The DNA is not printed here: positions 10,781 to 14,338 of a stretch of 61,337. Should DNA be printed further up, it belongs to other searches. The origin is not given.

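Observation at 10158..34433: ECF sigma factor, transmembrane Ser/Thr kinase and a 6.7k-aa secreted giant arranged as one co-directional unit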

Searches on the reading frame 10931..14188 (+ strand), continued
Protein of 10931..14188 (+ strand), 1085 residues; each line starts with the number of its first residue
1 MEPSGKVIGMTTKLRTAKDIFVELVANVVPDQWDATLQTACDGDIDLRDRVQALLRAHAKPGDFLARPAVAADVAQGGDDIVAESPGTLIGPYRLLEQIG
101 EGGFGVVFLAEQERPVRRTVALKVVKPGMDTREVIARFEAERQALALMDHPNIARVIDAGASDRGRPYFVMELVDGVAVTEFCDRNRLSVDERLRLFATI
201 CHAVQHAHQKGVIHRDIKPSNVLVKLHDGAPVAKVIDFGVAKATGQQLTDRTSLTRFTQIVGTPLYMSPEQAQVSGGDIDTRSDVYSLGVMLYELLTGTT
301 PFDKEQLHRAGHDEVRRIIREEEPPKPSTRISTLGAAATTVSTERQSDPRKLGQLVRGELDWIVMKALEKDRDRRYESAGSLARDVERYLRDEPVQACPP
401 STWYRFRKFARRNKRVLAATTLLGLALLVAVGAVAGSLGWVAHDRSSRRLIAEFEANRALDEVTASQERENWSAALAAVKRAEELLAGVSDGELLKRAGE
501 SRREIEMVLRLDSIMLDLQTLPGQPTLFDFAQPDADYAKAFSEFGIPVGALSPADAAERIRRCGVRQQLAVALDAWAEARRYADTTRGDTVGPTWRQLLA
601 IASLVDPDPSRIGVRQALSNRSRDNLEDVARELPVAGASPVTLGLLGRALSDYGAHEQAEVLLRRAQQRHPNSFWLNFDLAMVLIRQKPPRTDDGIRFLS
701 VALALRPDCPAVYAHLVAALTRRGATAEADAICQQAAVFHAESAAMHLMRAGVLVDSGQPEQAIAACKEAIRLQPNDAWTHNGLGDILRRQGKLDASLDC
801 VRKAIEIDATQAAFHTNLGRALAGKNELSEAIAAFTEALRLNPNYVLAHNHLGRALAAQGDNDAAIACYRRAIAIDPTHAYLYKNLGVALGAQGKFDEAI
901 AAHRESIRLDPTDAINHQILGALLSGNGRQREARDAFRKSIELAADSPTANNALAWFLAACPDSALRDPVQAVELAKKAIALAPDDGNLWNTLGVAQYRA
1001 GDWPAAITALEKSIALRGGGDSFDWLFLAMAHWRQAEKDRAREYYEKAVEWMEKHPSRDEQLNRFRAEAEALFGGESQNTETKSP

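Call 81: find_encoding_contigs(protein=P0076, flank=10000, max_places=2)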
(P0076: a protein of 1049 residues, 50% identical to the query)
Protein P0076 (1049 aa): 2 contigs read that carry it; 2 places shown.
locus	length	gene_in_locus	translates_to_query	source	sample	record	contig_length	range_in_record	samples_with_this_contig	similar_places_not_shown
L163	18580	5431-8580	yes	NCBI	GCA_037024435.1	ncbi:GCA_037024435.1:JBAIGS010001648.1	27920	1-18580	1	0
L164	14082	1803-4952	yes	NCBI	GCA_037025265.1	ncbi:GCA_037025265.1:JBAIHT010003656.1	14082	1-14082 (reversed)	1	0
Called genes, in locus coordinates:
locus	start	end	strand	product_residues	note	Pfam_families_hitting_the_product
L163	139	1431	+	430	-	PF00109:ketoacyl-synt, PF00108:Thiolase_N (faint), PF02801:Ketoacyl-synt_C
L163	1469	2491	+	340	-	PF00561:Abhydrolase_1, PF12146:Hydrolase_4 (faint), PF12697:Abhydrolase_6 (weak)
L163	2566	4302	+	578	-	PF03321:GH3, PF23571:GH3_M, PF23572:GH3_C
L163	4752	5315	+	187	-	PF07638:Sigma70_ECF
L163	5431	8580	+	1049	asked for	PF00069:Pkinase, PF07714:PK_Tyr_Ser-Thr, PF13414:TPR_11, PF13432:TPR_16, PF13414:TPR_11, PF00515:TPR_1, PF13414:TPR_11, PF13432:TPR_16, +31 more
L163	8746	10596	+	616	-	-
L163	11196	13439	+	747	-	PF19410:DUF5980 (faint), PF00353:HemolysinCabind (weak)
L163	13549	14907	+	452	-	PF00067:p450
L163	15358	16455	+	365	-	PF05150:Legionella_OMP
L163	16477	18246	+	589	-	PF01590:GAF (weak), PF00211:Guanylate_cyc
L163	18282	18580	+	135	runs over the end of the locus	PF09413:DUF2007 (weak)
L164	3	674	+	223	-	?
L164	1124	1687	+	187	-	PF07638:Sigma70_ECF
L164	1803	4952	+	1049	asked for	PF00069:Pkinase, PF07714:PK_Tyr_Ser-Thr, PF13414:TPR_11, PF13432:TPR_16, PF13414:TPR_11, PF00515:TPR_1, PF13414:TPR_11, PF13432:TPR_16, +31 more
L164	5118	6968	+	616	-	-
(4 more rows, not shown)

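Call 84: find_encoding_contigs(protein=P0089, flank=10000, max_places=2)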
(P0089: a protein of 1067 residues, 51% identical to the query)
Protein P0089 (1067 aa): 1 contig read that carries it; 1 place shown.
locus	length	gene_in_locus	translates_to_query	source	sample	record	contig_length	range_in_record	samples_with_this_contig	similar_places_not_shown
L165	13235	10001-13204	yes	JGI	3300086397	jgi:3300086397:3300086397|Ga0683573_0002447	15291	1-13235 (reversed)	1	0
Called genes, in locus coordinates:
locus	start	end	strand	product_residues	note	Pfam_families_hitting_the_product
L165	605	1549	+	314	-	PF13490:zf-HC2 (weak), PF00069:Pkinase, PF07714:PK_Tyr_Ser-Thr, PF01636:APH (faint)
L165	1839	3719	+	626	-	-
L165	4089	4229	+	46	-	-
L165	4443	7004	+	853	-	PF02384:N6_Mtase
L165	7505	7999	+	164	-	-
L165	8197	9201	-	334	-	PF02826:2-Hacid_dh_C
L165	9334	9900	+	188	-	PF07638:Sigma70_ECF, PF08281:Sigma70_r4_2 (weak)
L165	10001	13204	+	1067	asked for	PF00069:Pkinase, PF07714:PK_Tyr_Ser-Thr, PF13414:TPR_11 (weak), PF13424:TPR_12 (weak), PF13432:TPR_16 (weak), PF13414:TPR_11, PF13432:TPR_16 (weak), PF13414:TPR_11, +18 more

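Call 85: find_encoding_contigs(protein=P0028, flank=10000, max_places=2)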
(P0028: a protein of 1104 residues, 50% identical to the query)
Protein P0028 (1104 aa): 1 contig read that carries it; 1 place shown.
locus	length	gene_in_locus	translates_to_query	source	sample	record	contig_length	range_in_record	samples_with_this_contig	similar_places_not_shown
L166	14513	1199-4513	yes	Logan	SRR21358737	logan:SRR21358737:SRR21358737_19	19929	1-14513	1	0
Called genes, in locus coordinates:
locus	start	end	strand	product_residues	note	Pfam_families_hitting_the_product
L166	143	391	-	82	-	-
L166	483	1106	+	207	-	PF07638:Sigma70_ECF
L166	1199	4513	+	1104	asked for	PF00069:Pkinase, PF07714:PK_Tyr_Ser-Thr, PF00515:TPR_1, PF13414:TPR_11, PF00515:TPR_1, PF13414:TPR_11, PF13424:TPR_12, PF13432:TPR_16, +51 more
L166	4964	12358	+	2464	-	PF17803:Cadherin_4, PF17892:Cadherin_5, PF17963:Big_9, PF17803:Cadherin_4, PF17892:Cadherin_5, PF17963:Big_9, PF17803:Cadherin_4, PF17892:Cadherin_5, +4 more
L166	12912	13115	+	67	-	-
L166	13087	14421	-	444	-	-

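Call 88: find_encoding_contigs(protein=P0003, flank=10000, max_places=2)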
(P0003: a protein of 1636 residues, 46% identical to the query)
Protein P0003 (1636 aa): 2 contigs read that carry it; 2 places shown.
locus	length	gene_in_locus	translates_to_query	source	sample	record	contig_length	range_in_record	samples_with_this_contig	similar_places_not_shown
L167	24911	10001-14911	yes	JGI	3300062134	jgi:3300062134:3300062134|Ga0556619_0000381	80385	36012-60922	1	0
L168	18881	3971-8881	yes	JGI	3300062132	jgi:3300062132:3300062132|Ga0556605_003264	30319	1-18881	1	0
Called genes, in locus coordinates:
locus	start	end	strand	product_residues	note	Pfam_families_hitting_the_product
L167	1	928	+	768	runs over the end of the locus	PF12679:ABC2_membrane_2, PF12698:ABC2_membrane_3, PF02517:Rce1-like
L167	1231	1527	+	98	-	-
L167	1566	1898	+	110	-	-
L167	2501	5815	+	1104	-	PF18911:PKD_4 (weak), PF00801:PKD (weak)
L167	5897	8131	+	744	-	PF13432:TPR_16, PF14559:TPR_19, PF13432:TPR_16, PF13432:TPR_16, PF13432:TPR_16, PF13414:TPR_11, PF13432:TPR_16, PF13414:TPR_11, +44 more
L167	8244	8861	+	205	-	-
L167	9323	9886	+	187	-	PF07638:Sigma70_ECF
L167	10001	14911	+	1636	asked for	PF00069:Pkinase, PF07714:PK_Tyr_Ser-Thr, PF13424:TPR_12, PF00515:TPR_1, PF13414:TPR_11, PF13432:TPR_16, PF14559:TPR_19, PF07719:TPR_2, +78 more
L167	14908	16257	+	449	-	PF16261:DUF4915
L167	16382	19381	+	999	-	-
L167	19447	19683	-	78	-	-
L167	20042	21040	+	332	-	PF08240:ADH_N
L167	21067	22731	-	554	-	PF12698:ABC2_membrane_3 (faint), PF12679:ABC2_membrane_2 (weak)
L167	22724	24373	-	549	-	PF12679:ABC2_membrane_2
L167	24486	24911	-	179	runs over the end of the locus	PF18735:HEPN_RiboL-PSP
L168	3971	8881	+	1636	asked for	PF00069:Pkinase, PF07714:PK_Tyr_Ser-Thr, PF13424:TPR_12, PF00515:TPR_1, PF13414:TPR_11, PF13432:TPR_16, PF14559:TPR_19, PF07719:TPR_2, +78 more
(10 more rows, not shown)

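Call 89: find_encoding_contigs(protein=P0111, flank=10000, max_places=2)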
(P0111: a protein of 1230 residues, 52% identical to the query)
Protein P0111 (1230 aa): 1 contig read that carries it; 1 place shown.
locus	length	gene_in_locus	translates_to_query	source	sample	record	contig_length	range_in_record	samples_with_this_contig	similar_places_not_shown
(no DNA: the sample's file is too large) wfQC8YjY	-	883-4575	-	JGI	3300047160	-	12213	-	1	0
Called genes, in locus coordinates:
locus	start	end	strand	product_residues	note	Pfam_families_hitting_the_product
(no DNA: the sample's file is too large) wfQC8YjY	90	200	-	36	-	-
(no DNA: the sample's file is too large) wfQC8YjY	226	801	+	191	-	PF07638:Sigma70_ECF, PF08281:Sigma70_r4_2 (weak), PF04545:Sigma70_r4 (weak)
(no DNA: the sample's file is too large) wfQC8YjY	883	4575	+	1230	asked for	PF00069:Pkinase, PF07714:PK_Tyr_Ser-Thr, PF13414:TPR_11, PF13424:TPR_12, PF13432:TPR_16, PF13414:TPR_11, PF13424:TPR_12, PF13432:TPR_16, +26 more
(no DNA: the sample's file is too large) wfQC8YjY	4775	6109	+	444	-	-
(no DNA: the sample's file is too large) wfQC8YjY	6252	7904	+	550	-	-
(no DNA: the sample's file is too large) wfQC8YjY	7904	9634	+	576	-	PF00664:ABC_membrane, PF00005:ABC_tran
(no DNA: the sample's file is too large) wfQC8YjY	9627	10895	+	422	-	PF25919:BSH_CusB (faint), PF25917:BSH_RND (weak), PF25973:BSH_CzcB (weak), PF26002:Beta-barrel_AprE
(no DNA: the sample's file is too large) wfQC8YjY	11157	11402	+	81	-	PF27893:GRASP_targ_2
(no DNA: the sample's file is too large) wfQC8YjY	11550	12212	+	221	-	?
